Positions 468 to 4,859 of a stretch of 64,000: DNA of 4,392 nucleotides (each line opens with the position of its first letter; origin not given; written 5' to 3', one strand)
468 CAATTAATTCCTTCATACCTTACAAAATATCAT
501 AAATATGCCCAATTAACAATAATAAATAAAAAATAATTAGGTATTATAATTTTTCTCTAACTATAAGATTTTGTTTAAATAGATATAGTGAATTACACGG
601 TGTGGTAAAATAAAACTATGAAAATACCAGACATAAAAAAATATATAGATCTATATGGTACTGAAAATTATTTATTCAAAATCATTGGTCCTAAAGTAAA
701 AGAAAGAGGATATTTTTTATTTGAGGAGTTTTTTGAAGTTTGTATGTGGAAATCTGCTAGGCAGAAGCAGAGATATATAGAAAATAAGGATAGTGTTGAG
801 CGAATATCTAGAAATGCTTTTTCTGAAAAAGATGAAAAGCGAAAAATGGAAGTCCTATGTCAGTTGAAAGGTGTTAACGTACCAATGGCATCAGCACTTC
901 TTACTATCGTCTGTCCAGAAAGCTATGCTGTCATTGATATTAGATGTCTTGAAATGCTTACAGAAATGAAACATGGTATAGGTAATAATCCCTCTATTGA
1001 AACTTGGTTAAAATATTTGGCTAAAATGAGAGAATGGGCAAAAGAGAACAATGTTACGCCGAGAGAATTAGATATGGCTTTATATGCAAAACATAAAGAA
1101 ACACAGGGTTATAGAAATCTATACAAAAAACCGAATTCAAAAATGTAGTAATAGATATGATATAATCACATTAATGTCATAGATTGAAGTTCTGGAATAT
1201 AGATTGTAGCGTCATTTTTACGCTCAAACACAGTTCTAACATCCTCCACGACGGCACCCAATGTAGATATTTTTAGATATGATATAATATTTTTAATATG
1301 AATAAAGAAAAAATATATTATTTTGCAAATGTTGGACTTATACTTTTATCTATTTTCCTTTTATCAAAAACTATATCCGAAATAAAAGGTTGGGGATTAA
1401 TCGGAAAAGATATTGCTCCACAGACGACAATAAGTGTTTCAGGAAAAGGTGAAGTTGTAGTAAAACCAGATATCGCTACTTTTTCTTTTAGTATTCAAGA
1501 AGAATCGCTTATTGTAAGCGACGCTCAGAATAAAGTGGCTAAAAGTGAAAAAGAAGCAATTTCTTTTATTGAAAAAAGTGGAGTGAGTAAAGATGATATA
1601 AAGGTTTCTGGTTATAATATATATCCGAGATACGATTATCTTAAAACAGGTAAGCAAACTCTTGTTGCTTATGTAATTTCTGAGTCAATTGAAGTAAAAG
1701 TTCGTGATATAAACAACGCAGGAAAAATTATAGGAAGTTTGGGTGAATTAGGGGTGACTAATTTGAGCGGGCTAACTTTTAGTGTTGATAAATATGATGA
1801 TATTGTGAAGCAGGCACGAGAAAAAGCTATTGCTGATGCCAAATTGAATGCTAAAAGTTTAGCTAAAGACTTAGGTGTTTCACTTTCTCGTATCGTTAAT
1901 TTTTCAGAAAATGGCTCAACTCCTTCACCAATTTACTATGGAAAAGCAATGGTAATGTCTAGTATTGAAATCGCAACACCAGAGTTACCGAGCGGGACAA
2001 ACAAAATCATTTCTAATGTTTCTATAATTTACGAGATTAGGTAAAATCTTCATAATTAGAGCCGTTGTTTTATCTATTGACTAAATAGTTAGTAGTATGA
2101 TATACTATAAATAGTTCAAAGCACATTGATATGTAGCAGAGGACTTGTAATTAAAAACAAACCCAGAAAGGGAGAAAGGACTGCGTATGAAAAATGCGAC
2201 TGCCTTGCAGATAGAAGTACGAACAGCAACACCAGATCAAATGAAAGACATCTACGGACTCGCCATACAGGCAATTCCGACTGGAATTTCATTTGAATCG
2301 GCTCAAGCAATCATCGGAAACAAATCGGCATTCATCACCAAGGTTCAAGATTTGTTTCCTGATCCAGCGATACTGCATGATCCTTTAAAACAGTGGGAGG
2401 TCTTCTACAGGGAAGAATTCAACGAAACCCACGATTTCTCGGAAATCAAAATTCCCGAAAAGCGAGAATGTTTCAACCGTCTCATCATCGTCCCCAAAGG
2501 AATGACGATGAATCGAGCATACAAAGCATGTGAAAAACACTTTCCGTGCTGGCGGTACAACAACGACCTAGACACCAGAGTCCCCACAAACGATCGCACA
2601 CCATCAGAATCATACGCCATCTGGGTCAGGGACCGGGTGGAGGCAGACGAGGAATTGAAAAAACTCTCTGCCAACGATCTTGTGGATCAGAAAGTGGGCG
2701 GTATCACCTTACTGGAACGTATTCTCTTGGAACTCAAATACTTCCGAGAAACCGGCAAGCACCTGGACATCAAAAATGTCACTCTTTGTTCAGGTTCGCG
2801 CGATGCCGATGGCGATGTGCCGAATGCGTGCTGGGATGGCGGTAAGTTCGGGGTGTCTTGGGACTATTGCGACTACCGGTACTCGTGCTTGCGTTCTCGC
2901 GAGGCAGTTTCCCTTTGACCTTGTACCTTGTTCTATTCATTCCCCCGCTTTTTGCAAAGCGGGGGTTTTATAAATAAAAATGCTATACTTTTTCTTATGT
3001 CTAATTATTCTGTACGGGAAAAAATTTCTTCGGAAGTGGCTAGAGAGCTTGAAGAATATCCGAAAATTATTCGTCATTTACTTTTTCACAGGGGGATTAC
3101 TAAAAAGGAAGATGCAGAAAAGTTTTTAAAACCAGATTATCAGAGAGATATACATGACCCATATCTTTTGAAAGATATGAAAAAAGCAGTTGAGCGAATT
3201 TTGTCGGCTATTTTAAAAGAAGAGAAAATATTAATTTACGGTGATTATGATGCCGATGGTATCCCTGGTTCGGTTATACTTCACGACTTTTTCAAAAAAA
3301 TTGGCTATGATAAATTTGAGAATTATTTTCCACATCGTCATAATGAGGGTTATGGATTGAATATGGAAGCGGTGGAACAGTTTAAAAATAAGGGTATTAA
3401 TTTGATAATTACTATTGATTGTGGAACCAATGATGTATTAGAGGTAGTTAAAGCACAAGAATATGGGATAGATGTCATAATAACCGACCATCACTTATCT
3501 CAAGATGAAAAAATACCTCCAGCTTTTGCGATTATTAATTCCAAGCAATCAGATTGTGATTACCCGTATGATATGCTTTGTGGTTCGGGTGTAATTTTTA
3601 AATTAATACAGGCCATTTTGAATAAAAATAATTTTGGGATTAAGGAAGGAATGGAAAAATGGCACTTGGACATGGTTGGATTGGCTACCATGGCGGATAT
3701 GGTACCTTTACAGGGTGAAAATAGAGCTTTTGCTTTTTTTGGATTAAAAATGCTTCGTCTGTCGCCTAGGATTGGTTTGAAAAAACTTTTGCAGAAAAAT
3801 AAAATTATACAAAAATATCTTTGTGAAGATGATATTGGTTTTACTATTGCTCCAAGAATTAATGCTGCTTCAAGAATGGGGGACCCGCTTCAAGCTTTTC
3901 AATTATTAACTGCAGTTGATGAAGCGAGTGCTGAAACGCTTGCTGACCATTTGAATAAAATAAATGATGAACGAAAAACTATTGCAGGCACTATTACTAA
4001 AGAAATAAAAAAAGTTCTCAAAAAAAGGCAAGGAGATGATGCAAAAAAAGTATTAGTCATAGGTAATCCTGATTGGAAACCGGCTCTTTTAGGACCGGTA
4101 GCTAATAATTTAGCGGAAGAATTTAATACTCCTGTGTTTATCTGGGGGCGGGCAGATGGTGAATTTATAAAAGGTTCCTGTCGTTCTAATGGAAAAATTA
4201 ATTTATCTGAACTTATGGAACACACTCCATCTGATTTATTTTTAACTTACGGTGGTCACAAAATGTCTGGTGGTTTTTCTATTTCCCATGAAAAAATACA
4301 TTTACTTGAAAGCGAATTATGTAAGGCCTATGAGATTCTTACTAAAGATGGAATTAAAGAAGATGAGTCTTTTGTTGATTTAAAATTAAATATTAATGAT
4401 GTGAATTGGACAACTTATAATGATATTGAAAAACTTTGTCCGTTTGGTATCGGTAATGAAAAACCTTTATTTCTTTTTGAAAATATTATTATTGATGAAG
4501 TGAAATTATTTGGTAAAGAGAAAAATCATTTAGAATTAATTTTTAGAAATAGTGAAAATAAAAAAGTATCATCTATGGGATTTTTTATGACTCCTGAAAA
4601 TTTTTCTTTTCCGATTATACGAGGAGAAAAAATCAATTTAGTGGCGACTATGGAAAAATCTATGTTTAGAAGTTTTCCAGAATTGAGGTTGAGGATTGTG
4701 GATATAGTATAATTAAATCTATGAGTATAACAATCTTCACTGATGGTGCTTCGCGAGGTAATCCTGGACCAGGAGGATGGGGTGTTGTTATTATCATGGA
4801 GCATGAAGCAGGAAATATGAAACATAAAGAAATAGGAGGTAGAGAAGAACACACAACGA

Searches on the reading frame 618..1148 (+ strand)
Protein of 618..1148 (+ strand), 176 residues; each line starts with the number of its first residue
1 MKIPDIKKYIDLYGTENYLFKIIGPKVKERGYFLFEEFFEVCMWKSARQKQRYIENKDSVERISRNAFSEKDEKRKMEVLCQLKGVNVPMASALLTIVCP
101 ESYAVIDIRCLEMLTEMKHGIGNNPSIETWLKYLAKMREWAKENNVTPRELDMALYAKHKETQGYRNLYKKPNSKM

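Call 38: find_encoding_contigs(protein=window:618-1148:+, flank=10000, max_places=2)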
Protein window:618-1148:+ (176 aa): no gene with exactly this product is on record in the collection.

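Call 83: search_protein_families(library=pfam, proteins=[window:618-1145:+], max_evalue=0.00001)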
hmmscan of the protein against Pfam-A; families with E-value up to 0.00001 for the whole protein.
window:618-1145:+ (176 aa): 0 families

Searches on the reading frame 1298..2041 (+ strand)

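Call 83: search_protein_families(library=pfam, proteins=[window:1298-2041:+], max_evalue=0.00001)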
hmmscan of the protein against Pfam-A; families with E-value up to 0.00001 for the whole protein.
window:1298-2041:+ (248 aa): 1 family
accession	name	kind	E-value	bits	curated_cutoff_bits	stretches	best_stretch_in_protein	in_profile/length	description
PF04402.19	SIMPL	-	5.4e-45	154.6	25.2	1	45-244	1-204/205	Protein of unknown function (DUF541)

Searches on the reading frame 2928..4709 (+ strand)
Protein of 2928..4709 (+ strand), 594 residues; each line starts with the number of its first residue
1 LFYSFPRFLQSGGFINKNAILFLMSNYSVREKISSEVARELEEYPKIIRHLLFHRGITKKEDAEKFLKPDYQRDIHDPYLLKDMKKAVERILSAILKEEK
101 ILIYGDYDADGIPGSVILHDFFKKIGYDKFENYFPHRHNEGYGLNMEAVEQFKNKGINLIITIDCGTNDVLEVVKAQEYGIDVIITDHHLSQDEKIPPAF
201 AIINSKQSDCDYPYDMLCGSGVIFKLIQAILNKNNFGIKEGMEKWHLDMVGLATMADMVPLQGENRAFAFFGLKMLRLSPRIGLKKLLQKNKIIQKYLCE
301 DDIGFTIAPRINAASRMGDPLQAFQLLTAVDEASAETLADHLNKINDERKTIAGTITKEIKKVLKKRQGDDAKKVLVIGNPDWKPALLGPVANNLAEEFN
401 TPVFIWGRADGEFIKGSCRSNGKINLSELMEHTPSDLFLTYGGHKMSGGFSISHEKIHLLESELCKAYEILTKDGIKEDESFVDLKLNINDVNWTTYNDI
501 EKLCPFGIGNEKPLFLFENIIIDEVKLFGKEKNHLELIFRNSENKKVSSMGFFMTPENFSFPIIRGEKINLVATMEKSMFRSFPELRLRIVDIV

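Call 83: search_protein_families(library=pfam, proteins=[window:2928-4709:+], max_evalue=0.00001)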
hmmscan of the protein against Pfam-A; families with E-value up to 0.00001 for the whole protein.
window:2928-4709:+ (594 aa): 3 families
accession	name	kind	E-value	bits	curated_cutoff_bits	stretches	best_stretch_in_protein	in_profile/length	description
PF01368.27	DHH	-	1.6e-23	83.7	28.1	1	100-250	1-121/125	DHH family, N-terminal domain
PF17768.7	RecJ_OB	-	1.3e-20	73.9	27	1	483-592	1-107/107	RecJ OB domain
PF02272.25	DHHA1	-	1.2e-10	42.2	25.9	1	374-459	3-91/102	DHHA1 domain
